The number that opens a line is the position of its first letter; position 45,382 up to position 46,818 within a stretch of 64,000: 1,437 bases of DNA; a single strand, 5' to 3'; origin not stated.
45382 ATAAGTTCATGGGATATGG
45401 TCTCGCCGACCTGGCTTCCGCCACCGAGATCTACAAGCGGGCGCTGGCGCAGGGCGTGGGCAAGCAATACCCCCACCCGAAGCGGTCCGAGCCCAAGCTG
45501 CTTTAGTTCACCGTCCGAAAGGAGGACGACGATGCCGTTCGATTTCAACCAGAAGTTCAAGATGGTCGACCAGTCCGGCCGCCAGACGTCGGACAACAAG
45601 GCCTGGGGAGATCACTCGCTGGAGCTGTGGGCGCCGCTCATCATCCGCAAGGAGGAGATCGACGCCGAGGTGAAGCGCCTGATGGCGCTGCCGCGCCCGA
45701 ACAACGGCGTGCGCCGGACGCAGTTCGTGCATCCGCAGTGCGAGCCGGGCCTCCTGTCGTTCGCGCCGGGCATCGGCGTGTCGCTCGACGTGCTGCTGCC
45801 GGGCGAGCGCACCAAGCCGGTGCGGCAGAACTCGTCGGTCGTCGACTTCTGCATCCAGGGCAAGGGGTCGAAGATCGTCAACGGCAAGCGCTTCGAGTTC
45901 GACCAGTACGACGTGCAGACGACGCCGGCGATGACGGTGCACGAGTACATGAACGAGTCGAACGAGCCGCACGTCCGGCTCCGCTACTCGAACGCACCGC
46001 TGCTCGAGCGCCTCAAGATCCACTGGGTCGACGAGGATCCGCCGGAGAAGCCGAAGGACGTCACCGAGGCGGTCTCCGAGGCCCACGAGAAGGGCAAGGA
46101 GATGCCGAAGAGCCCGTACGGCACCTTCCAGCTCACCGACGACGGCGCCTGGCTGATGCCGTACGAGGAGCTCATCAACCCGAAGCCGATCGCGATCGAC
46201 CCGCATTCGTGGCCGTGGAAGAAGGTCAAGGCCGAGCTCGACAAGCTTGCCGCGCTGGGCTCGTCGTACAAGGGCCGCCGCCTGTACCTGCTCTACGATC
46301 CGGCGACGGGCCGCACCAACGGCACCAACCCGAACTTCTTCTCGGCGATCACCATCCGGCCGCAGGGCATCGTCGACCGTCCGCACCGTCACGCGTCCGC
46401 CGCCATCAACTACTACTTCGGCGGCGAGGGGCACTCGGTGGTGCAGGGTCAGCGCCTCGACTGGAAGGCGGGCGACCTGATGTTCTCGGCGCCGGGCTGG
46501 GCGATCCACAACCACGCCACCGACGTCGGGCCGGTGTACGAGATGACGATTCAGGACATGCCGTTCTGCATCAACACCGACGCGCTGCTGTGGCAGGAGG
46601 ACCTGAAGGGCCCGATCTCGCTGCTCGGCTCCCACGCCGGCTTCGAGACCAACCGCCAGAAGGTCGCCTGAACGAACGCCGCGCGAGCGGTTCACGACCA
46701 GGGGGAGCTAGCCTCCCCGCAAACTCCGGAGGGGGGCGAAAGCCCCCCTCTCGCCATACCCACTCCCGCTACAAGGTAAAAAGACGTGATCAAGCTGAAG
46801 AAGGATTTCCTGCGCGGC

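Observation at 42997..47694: Six-gene operon mixing aromatic ring-cleavage-type and amino-acid-type enzymes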

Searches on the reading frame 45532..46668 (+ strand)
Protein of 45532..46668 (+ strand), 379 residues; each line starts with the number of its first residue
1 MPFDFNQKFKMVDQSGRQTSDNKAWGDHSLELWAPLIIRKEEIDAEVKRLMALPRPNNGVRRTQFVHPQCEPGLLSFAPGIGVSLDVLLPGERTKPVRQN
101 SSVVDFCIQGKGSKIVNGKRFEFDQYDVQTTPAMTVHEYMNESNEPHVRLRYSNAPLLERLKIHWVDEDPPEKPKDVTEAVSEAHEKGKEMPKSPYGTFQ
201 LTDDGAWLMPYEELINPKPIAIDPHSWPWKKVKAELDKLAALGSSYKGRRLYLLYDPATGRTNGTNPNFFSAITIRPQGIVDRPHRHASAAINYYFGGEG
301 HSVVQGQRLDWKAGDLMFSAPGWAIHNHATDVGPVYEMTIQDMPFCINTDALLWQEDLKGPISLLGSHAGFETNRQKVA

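Call 4: search_protein_families(library=pfam, proteins=[window:45532-46668:+], max_evalue=0.01)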
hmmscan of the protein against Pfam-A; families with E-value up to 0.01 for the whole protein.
seq(379 aa): 2 families
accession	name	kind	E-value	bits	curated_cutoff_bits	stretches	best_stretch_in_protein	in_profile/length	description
PF07883.17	Cupin_2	-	5.2e-11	42.5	27.2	2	274-329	4-57/70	Cupin domain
PF02311.25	AraC_binding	-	9.4e-06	25.8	21.1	1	278-322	12-56/135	AraC-like ligand binding domain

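Call 5: search_protein_families(library=ncbifam, proteins=[window:45532-46668:+], max_evalue=0.01)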
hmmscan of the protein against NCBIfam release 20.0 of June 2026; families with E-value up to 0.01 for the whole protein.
seq(379 aa): 2 families
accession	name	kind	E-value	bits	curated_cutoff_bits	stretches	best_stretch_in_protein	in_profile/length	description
NF049978.1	AminoSalDhMabB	equivalog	3.3e-23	82.7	650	2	226-345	208-324/351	5-aminosalicylate 1,2-dioxygenase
TIGR02272.1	gentisate_1_2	equivalog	5.3e-19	68.3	442.1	2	71-178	72-179/336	gentisate 1,2-dioxygenase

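Call 8: search_solved_structures(query=window:45532-46668:+, max_evalue=0.01, show_alignments=2)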
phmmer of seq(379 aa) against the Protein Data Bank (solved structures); distinct sequences matched with E-value up to 0.01: 7.
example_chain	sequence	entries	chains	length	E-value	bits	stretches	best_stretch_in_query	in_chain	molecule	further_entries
3bu7_A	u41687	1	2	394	2.2e-18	69.5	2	81-167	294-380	Gentisate 1,2-dioxygenase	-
2d40_A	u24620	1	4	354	3.1e-12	49.2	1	58-179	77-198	putative gentisate 1,2-dioxygenase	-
3nst_A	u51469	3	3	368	8.4e-12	47.8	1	215-350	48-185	Gentisate 1,2-dioxygenase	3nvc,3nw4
4fag_A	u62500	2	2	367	1.5e-11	47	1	215-350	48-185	Gentisate 1,2-dioxygenase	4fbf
4fah_A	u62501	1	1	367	2.7e-11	46.1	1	215-350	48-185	Gentisate 1,2-dioxygenase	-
2phd_A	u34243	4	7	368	3e-11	46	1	215-350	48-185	Gentisate 1,2-dioxygenase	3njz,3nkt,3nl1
8ch4_A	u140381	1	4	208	4.1e-07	32.4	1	224-360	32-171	5-nitrosalicylic acid 1,2-dioxygenase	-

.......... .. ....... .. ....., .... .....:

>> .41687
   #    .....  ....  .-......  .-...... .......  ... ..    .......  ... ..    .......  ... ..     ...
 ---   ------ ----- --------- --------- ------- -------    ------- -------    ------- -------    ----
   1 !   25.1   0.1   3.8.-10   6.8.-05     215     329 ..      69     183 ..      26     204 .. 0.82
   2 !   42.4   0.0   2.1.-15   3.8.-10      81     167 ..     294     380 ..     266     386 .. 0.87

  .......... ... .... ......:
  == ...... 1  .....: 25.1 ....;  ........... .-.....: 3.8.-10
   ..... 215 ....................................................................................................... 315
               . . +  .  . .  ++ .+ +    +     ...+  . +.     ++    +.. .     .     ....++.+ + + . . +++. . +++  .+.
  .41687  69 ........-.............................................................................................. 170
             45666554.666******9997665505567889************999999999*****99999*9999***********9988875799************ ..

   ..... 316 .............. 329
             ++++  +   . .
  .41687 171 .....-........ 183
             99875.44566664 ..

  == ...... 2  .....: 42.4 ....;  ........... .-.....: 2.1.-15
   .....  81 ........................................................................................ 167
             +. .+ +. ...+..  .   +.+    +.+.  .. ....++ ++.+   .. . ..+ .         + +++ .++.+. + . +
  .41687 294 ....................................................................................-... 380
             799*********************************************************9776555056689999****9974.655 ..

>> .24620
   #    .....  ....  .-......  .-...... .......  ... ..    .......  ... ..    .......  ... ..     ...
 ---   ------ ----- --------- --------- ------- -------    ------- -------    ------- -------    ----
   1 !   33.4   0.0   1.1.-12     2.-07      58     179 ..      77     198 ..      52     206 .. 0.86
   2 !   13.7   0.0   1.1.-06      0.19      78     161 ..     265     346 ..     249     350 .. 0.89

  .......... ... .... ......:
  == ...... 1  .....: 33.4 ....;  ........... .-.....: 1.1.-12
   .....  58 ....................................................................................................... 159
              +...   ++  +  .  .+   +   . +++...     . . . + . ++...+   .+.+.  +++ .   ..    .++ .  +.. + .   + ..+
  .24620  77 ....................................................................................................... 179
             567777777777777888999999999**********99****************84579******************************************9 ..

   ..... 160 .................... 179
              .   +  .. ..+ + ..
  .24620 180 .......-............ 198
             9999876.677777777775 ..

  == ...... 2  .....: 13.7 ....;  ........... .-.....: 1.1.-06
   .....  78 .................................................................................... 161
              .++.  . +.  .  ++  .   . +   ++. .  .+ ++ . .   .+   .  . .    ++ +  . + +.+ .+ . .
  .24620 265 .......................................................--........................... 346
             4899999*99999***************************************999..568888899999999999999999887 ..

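Call 9: find_homologous_proteins(query=window:45532-46668:+)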
Query seq(379 aa) (379 aa): 2154 proteins with E <= 0.001 among 4538 candidates; the best 120 are listed.
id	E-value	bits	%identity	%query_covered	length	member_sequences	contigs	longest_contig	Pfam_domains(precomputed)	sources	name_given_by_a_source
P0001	3.5e-247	838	93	100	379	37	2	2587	PF07883.18,PF02311.26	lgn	-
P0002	3.3e-219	746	83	100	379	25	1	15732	PF07883.18,PF02311.26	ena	-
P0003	7.2e-219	744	83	100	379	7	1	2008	PF07883.18,PF02311.26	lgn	-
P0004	2.1e-217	740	83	100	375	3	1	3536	PF07883.18,PF02311.26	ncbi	-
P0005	3.1e-212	723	82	100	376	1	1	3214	PF07883.18,PF02311.26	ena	-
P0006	3.9e-208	709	80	100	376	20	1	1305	PF07883.18,PF02311.26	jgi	jgi:gentisate 1,2-dioxygenase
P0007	1.4e-199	681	78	98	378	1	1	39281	PF07883.18,PF02311.26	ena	-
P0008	3.3e-199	680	78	98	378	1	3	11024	PF07883.18,PF02311.26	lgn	-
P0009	1.3e-198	678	78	98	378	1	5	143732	PF07883.18,PF02311.26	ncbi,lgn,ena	-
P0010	1.6e-197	674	78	98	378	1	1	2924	PF07883.18,PF02311.26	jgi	jgi:gentisate 1,2-dioxygenase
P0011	1.3e-195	668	77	98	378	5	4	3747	PF07883.18,PF02311.26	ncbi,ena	-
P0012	9.2e-195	665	76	98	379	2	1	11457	PF07883.18,PF02311.26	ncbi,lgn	-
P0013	1.1e-194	665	76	98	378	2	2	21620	PF07883.18,PF02311.26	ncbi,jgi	ncbi:MAG: hypothetical protein RL477_1884 [Pseudomonadota bacterium]|jgi:gentisate 1,2-dioxygenase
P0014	2.1e-194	664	75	98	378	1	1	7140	PF07883.18,PF02311.26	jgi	jgi:gentisate 1,2-dioxygenase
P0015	1.8e-193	661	75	98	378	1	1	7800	PF07883.18,PF02311.26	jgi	jgi:gentisate 1,2-dioxygenase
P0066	1.1e-135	471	57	99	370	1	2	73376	PF07883.18,PF02311.26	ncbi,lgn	-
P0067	2.7e-135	469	59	92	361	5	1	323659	PF07883.18,PF02311.26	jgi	jgi:gentisate 1,2-dioxygenase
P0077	1.0e-132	461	54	99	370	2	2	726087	PF07883.18,PF02311.26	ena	-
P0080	1.5e-132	460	56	98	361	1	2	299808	PF07883.18,PF02311.26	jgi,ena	jgi:gentisate 1,2-dioxygenase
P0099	2.6e-130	453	58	92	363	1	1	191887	PF07883.18,PF02311.26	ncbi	ncbi:MAG: cupin domain-containing protein [Pseudomonadota bacterium]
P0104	3.2e-130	453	56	95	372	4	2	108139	PF07883.18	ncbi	ncbi:MAG: cupin domain-containing protein [Rhodospirillales bacterium]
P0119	9.2e-130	451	57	98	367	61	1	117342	PF07883.18,PF02311.26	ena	-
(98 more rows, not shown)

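Call 10: find_related_loci(query=window:45532-46668:+, collection=genome_contigs, flank=8000)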
Query seq(379 aa) (379 aa) in genome_contigs; peptide patterns used: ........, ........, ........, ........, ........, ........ (x = any residue, [..] = any of these).
159 stretches matched a pattern; 43 encode a relative of the query (tblastn E <= 1e-3); 42 distinct loci.
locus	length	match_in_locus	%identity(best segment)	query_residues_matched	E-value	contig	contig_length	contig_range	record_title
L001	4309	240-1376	93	1-379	0e+0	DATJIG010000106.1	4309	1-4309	MAG TPA_asm: Alphaproteobacteria bacterium isolate SMAG_U15532 k141_12203828, whole genome shotgun sequence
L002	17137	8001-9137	83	1-379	0e+0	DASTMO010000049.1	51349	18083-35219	MAG TPA_asm: Alphaproteobacteria bacterium isolate SMAG_U3718 k141_992040, whole genome shotgun sequence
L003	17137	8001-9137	84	1-379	0e+0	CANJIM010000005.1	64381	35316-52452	MAG: Rhodospirillaceae bacterium isolate RH-23may17-1106 genome assembly, contig: RH-23may17-C3129, whole genome shotgun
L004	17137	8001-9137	83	1-379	0e+0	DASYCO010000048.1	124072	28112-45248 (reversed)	MAG TPA_asm: Alphaproteobacteria bacterium isolate SMAG_U4935 k141_2085168, whole genome shotgun sequence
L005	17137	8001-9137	83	1-379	0e+0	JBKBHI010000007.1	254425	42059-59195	MAG: Alphaproteobacteria bacterium isolate 21H_026.bin.23 NODE_73_length_254425_cov_9.909923, whole genome shotgun seque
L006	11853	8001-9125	79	1-379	0e+0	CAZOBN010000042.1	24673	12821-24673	MAG TPA_asm: uncultured Rhizobiaceae bacterium isolate SRP287051_co2_143 genome assembly, contig: NODE_4101_length_24673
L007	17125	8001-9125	79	1-379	0e+0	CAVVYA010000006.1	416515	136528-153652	MAG: uncultured Alphaproteobacteria bacterium isolate MFD03066.bin.1.83 genome assembly, contig: contig_16600, whole gen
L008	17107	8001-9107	78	10-379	0e+0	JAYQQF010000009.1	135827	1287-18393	MAG: Alphaproteobacteria bacterium isolate SD3112_S42.concoct.075 NODE_35_length_135827_cov_14.382, whole genome shotgun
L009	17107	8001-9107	78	10-379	0e+0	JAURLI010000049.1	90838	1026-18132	MAG: Alphaproteobacteria bacterium isolate SFB_Oligo_Co_118 k141_2568653, whole genome shotgun sequence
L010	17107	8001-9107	76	10-379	0e+0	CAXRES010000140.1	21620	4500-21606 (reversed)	MAG: Alphaproteobacteria bacterium isolate CJ01B_4.108 genome assembly, contig: k141_683920, whole genome shotgun sequen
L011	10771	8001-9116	76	8-379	0e+0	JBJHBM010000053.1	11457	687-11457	MAG: Alphaproteobacteria bacterium isolate SF2967_J5348.semibin_refined.035 NODE_5340_length_11457_cov_2.289232, whole g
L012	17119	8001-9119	76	8-379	0e+0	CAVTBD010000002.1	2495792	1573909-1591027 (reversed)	MAG: uncultured Alphaproteobacteria bacterium isolate MFD02416.bin.1.43 genome assembly, contig: contig_27251, whole gen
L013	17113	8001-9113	74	8-379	0e+0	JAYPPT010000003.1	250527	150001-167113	MAG: Alphaproteobacteria bacterium isolate SD3109_NP_metabat_bins_2.tsv.035 unicycler_73458, whole genome shotgun sequen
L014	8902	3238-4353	74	8-379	0e+0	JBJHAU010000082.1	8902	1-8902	MAG: Alphaproteobacteria bacterium isolate SF2967_J5348.vamb.042 NODE_7483_length_8902_cov_1.980855, whole genome shotgu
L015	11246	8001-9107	75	10-379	0e+0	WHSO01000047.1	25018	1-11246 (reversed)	MAG: Alphaproteobacteria bacterium isolate Dino_bin8 k141_611348_length_25018_cov_18.3666, whole genome shotgun sequence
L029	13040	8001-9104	54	7-379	2e-132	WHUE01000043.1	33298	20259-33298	MAG: Alphaproteobacteria bacterium isolate Dino_bin58 NODE_43_length_33298_cov_12.905755, whole genome shotgun sequence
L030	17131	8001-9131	54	5-379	3e-131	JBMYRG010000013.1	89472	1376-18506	MAG: Alphaproteobacteria bacterium isolate ME_XS_2303_bin_60 ME_XS_2303_bin_60_12, whole genome shotgun sequence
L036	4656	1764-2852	54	4-378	1e-128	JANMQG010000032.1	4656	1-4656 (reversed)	MAG: Chloracidobacterium sp. isolate OTE_51_metabat_289 OTE_51_k141_1926969, whole genome shotgun sequence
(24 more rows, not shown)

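Call 23: search_protein_families(library=pfam, proteins=[L030:4809-5831:-, L030:6006-7409:+, L030:7406-7885:+, L030:10072-10773:-, L030:10790-11761:+, L030:3539-4714:-, L030:2779-3546:-, L008:1583-2086:-, L008:3042-3971:+, L008:14229-15221:-], max_evalue=0.001)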
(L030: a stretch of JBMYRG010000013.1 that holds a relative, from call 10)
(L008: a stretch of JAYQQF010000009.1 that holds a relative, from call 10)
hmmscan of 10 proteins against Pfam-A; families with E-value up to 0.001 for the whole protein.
L030:4809-5831:- (340 aa): 1 family
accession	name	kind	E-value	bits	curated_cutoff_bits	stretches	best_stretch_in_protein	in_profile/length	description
PF09982.15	LpxR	-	2.1e-107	359.3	26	1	18-340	2-323/323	Outer membrane protein LpxR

L030:6006-7409:+ (467 aa): 3 families
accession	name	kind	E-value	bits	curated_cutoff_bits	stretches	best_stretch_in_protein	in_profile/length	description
PF01977.22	UbiD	-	1.3e-64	217.6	23.3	1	99-297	3-205/206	3-octaprenyl-4-hydroxybenzoate carboxy-lyase Rift-related domain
PF20696.2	UbiD_C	-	7.5e-18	65.2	24.2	1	306-435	4-127/127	3-octaprenyl-4-hydroxybenzoate carboxy-lyase C-terminal domain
PF20695.2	UbiD_N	-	1.7e-13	50.9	24.3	1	11-90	2-78/78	3-octaprenyl-4-hydroxybenzoate carboxy-lyase N-terminal domain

L030:7406-7885:+ (159 aa): 8 families
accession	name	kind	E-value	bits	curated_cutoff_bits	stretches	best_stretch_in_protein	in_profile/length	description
PF12802.13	MarR_2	-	7e-11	42.6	27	1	41-99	1-60/61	MarR family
PF01047.28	MarR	-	8.2e-11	42.1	24.6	1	44-100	2-58/59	MarR family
PF22381.2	Staph_reg_Sar_Rot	-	1.8e-10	41.2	27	1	38-116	7-85/85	Transcriptional regulator SarA/Rot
PF13412.12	HTH_24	-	2.1e-06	27.6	21.9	1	58-90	16-48/48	Winged helix-turn-helix DNA-binding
PF13545.12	HTH_Crp_2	-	4.7e-05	23.7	27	1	58-96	21-58/70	Crp-like helix-turn-helix domain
PF17762.8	HTH_ParB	-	0.0002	21.9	22.6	1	54-140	15-97/102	ParB HTH domain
PF09339.16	HTH_IclR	-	0.00048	20.3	22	1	58-92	17-51/52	IclR helix-turn-helix domain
PF01978.25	TrmB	-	0.00072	19.8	25.6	0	53-95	16-58/68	Sugar-specific transcriptional regulator TrmB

L030:10072-10773:- (233 aa): 0 families

L030:10790-11761:+ (323 aa): 7 families
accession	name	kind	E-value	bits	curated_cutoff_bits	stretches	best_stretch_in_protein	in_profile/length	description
PF08241.18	Methyltransf_11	-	7.1e-22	78.3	21.2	1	100-195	1-94/95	Methyltransferase domain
PF13649.12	Methyltransf_25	-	3e-19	69.9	27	1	100-192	2-97/97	Methyltransferase domain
PF13847.12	Methyltransf_31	-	6.2e-19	68.6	27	1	95-207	3-120/145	Methyltransferase domain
PF01209.24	Ubie_methyltran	-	2.3e-14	53.8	20.1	1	82-196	34-151/233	ubiE/COQ5 methyltransferase family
PF08242.18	Methyltransf_12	-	3.1e-13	50.7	30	1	100-194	1-98/98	Methyltransferase domain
PF13489.12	Methyltransf_23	-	2.8e-12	47.1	27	1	93-250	20-163/164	Methyltransferase domain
PF01135.25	PCMT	-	0.00029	21.1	20.3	1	87-137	65-115/210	Protein-L-isoaspartate(D-aspartate) O-methyltransferase (PCMT)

L030:3539-4714:- (391 aa): 2 families
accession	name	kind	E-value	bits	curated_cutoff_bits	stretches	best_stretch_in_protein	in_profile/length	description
PF00266.25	Aminotran_5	-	3.8e-25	89.1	21.5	1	30-336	32-338/371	Aminotransferase class-V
PF00155.27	Aminotran_1_2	-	0.00098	18.8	19.7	0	59-172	65-186/361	Aminotransferase class I and II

L030:2779-3546:- (255 aa): 0 families

L008:1583-2086:- (167 aa): 8 families
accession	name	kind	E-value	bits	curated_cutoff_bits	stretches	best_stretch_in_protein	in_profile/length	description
PF12802.13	MarR_2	-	7.2e-11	42.5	27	1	45-95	9-61/61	MarR family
PF01047.28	MarR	-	4.6e-10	39.7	24.6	1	53-96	16-59/59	MarR family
PF22381.2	Staph_reg_Sar_Rot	-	2.5e-09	37.6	27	1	36-107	9-81/85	Transcriptional regulator SarA/Rot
PF13463.12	HTH_27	-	3.9e-08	33.9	22.2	1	56-104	20-68/68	Winged helix DNA-binding domain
PF09339.16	HTH_IclR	-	7.1e-05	22.9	22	1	48-87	10-51/52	IclR helix-turn-helix domain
PF01638.23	HxlR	-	0.00012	22.3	20.8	1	44-108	8-73/91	HxlR-like helix-turn-helix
PF01022.26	HTH_5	-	0.00013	22.2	22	1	44-84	5-45/47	Bacterial regulatory protein, arsR family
PF13545.12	HTH_Crp_2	-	0.00037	20.8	27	1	56-88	24-57/70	Crp-like helix-turn-helix domain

L008:3042-3971:+ (309 aa): 1 family
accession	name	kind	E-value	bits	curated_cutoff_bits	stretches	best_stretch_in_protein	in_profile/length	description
PF13452.11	FAS1_DH_region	-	2.7e-06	28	22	1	101-158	67-123/132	FAS1-like, dehydratase domain region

L008:14229-15221:- (330 aa): 1 family
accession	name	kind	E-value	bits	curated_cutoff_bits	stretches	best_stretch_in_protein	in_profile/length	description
PF16868.10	NMT1_3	-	2.3e-39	136.2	27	1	30-327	2-289/289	NMT1-like family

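Call 31: search_protein_families(library=ncbifam, proteins=[L008:3042-3971:+, L008:14229-15221:-, L036:67-642:+, L029:6880-7977:+], max_evalue=0.001)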
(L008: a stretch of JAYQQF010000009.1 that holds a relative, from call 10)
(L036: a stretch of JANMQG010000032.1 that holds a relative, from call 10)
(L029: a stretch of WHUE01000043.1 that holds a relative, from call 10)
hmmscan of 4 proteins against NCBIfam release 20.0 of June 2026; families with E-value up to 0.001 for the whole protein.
L008:3042-3971:+ (309 aa): 1 family
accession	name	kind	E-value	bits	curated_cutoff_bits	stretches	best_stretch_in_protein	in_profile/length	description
NF040621.1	Dietz_HadA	exception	0.00059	20.2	200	0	104-164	63-122/132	(3R)-hydroxyacyl-ACP dehydratase subunit HadA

L008:14229-15221:- (330 aa): 1 family
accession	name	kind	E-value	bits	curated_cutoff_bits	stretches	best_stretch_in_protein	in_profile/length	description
TIGR02122.1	TRAP_TAXI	subfamily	1.1e-37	129.6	84.35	1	1-327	1-320/320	TAXI family TRAP transporter solute-binding subunit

L036:67-642:+ (191 aa): 0 families

L029:6880-7977:+ (365 aa): 13 families
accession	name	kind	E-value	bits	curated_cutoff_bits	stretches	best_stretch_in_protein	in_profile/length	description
NF006379.0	PRK08618.1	equivalog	2.2e-44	152.1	417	1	117-349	88-322/326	ornithine cyclodeaminase family protein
NF004793.0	PRK06141.1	equivalog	1.2e-37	129.6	322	1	115-340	84-309/314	bifunctional Delta(1)-pyrroline-2-carboxylate/Delta(1)-piperideine-2-carboxylate reductase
NF005011.0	PRK06407.1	subfamily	1.4e-35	123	337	1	40-339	4-296/302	ornithine cyclodeaminase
NF006141.0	PRK08291.1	equivalog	2.5e-35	122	408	1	135-350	111-327/330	cyclodeaminase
TIGR02371.1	ala_DH_arch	equivalog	5.6e-35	121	409.15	1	39-350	3-321/325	alanine dehydrogenase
TIGR02992.1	ectoine_eutC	equivalog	1.2e-29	103.5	471.65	1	134-349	107-323/326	ectoine utilization protein EutC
NF045643.1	ImmsucRedBhcD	equivalog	8.2e-26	91.1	500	1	41-349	4-317/321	iminosuccinate reductase BhcD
NF005762.1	PRK07589.1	equivalog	1.9e-25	89.5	350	1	125-348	97-315/334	ornithine cyclodeaminase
NF005603.0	PRK07340.1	equivalog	8.8e-22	77.7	266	1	50-340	16-301/307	delta(1)-pyrroline-2-carboxylate reductase family protein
TIGR03944.1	dehyd_SbnB_fam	equivalog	9.8e-22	77.4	326.9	1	116-353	91-326/327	2,3-diaminopropionate biosynthesis protein SbnB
NF005296.0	PRK06823.1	equivalog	1.6e-21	76.6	438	1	120-341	91-312/315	ornithine cyclodeaminase family protein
NF045512.1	PyrPipCarbRedLhpI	equivalog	2.5e-15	56.4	400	1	44-336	6-291/298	bifunctional Delta(1)-pyrroline-2-carboxylate/Delta(1)-piperideine-2-carboxylate reductase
NF004848.0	PRK06199.1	subfamily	1.5e-14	53.8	362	1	118-351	117-370/379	tyramine oxidase subunit B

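Call 35: search_dna_similar(query=window:45532-46668:+, collection=plasmids, mode=protein, max_rows=25)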
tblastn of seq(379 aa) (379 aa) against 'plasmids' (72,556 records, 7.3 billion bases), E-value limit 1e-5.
Records with a match: 111; places in all: 122; records where one place covers at least 80% of the query: 28.
Best place of each record, by identity: <60% 111.
By first word of the organism name: Escherichia 13; Paraburkholderia 8; Phaeobacter 7; Ralstonia 5; Burkholderia 5; Streptomyces 5; Novosphingobium 4; Sagittula 4; Salmonella 4; Cupriavidus 3; and 35 more.
By predicted mobility (MOB-suite, as given by PLSDB): non-mobilizable 72; conjugative 27; mobilizable 12.
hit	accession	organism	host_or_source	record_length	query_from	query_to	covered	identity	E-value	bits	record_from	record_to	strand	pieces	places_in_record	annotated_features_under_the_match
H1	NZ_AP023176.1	Paraburkholderia largidicola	Physopelta gutta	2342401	11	375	96%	53.2%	1e-118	385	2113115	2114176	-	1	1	none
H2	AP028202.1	Paraburkholderia largidicola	Physopelta gutta,midgut,Midgut crypts ...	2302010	11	375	96%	53.2%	1e-118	385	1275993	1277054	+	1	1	cupin domain-containing protein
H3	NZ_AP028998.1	Paraburkholderia sp. 22B1P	-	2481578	11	375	96%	53.2%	1e-118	385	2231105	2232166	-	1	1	none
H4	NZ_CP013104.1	Paraburkholderia caribensis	-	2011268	11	375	96%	52.3%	3e-117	381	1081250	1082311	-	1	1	none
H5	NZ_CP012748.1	Paraburkholderia caribensis MBA4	soil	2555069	11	375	96%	52.3%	5e-117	380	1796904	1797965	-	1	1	none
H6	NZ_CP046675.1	Ralstonia nicotianae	tobacco,cell culture,leaf veins ...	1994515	31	376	91%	54.9%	2e-119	388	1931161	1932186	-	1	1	none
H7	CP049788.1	Ralstonia solanacearum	whole organism,isolated from the ...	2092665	31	376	91%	54.9%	2e-119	388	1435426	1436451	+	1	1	gentisate 1,2-dioxygenase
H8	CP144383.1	Ralstonia solanacearum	tobacco,whole organism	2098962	31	376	91%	54.9%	2e-119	388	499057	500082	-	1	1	hypothetical protein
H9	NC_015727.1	Cupriavidus necator N-1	soil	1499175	5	374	98%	41.8%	1e-85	290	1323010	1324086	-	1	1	record has no annotation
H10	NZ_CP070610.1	Rhodococcus koreensis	cell culture,rhizosphere of apple ...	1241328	31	379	92%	40.9%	2e-77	266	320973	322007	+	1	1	record has no annotation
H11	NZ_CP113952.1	Rhodococcus sp. JS3073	culture,soil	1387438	21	379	95%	39.2%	3e-76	263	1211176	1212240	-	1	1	record has no annotation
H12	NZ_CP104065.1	Alicyclobacillus dauci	cell culture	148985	35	344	82%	27.9%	1e-19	98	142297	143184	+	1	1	cupin domain-containing protein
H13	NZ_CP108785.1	Embleya sp. NBC_00888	-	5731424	47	357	82%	26.8%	4e-14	137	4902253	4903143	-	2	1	none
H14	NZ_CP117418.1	Novosphingobium humi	Single cell,Soil from military shooting ...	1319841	35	344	82%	26.7%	1e-12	137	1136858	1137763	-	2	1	none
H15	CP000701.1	Rhizorhabdus wittichii RW1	-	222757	13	345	88%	24.7%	2e-8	64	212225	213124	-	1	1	gentisate 1,2-dioxygenase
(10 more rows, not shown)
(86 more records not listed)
